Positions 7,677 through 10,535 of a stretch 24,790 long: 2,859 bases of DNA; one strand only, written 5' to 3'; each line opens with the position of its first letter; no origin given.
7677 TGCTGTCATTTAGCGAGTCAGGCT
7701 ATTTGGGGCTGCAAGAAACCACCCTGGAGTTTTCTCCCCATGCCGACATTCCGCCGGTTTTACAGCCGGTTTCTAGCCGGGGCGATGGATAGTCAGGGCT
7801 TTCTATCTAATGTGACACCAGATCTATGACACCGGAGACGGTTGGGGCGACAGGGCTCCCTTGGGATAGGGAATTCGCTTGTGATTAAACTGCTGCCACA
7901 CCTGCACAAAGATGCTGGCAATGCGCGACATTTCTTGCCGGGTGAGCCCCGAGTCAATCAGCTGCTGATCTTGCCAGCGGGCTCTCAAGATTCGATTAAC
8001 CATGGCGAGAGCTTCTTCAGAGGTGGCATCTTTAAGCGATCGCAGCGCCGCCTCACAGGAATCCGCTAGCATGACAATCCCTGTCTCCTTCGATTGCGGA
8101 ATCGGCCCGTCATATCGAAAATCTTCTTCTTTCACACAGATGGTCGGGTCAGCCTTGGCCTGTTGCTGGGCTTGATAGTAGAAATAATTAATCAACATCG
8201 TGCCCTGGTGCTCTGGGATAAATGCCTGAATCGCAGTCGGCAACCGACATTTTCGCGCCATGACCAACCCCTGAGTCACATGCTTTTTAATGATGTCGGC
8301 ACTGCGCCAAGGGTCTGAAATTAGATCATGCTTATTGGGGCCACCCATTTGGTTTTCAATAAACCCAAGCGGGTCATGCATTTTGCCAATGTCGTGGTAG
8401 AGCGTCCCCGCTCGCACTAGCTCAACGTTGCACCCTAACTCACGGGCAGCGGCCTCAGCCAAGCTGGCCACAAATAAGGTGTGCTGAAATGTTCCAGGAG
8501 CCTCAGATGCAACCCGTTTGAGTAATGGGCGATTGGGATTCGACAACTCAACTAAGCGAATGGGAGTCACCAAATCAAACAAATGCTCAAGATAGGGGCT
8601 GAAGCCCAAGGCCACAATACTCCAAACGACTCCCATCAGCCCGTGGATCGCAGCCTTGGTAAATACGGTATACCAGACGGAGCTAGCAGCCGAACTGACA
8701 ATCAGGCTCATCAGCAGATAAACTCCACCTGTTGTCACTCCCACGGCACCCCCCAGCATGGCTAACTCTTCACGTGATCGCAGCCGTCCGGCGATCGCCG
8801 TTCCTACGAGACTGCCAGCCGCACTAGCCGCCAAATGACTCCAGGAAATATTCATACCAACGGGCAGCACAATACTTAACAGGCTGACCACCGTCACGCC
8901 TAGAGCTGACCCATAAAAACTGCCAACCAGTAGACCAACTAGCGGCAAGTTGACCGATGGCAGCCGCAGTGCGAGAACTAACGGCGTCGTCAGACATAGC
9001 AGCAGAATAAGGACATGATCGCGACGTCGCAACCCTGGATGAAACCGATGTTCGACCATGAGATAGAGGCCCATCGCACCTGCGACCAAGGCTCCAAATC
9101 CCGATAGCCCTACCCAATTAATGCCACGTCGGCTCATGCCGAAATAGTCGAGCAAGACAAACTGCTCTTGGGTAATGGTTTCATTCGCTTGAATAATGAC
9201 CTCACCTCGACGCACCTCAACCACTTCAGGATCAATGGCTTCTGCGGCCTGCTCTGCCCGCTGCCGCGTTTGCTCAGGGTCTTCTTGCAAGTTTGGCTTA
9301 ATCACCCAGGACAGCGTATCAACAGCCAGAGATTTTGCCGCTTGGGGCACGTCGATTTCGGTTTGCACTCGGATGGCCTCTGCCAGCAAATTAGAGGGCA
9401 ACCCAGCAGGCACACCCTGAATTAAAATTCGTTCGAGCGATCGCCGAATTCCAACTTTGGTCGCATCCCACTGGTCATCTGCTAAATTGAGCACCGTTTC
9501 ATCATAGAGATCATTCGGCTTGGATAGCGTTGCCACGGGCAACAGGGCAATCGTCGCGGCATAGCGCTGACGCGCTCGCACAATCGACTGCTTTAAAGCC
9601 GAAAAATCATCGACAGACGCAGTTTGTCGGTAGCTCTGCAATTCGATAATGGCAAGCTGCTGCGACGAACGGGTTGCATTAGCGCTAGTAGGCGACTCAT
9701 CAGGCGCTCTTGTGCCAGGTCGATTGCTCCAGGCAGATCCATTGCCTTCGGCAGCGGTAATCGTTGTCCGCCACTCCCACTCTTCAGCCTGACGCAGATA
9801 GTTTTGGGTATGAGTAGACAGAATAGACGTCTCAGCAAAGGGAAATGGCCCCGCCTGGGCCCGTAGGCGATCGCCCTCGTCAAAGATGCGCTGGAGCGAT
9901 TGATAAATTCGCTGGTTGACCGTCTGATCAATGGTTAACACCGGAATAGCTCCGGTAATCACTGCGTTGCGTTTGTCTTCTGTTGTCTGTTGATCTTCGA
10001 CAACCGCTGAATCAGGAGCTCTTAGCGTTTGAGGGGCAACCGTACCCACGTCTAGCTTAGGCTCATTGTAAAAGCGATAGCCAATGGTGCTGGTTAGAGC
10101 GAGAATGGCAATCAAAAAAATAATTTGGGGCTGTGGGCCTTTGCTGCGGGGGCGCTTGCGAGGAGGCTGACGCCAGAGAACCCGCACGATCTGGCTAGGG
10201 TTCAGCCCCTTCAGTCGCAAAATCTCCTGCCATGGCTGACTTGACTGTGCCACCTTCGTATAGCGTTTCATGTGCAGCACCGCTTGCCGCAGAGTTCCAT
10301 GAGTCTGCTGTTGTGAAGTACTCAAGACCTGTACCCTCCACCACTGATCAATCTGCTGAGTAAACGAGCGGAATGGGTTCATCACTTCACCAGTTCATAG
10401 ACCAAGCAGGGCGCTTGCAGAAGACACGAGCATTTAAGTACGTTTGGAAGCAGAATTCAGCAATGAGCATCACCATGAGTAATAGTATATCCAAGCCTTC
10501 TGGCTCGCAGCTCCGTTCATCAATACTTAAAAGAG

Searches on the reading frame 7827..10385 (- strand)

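Call 65: search_protein_families(library=pfam, proteins=[window:7827-10385:-], max_evalue=0.00001)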
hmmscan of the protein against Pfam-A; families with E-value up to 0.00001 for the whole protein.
window:7827-10385:- (853 aa): 3 families
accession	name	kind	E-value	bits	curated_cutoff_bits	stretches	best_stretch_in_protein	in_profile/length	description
PF07697.16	7TMR-HDED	-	2.6e-48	165.4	27.6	1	113-419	2-224/224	7TM-HD extracellular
PF07698.17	7TM-7TMR_HD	-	2e-28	100.1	29.4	1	424-607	1-190/190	7TM receptor with intracellular HD hydrolase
PF01966.28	HD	-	5.1e-15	56.2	22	1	632-779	1-115/116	HD domain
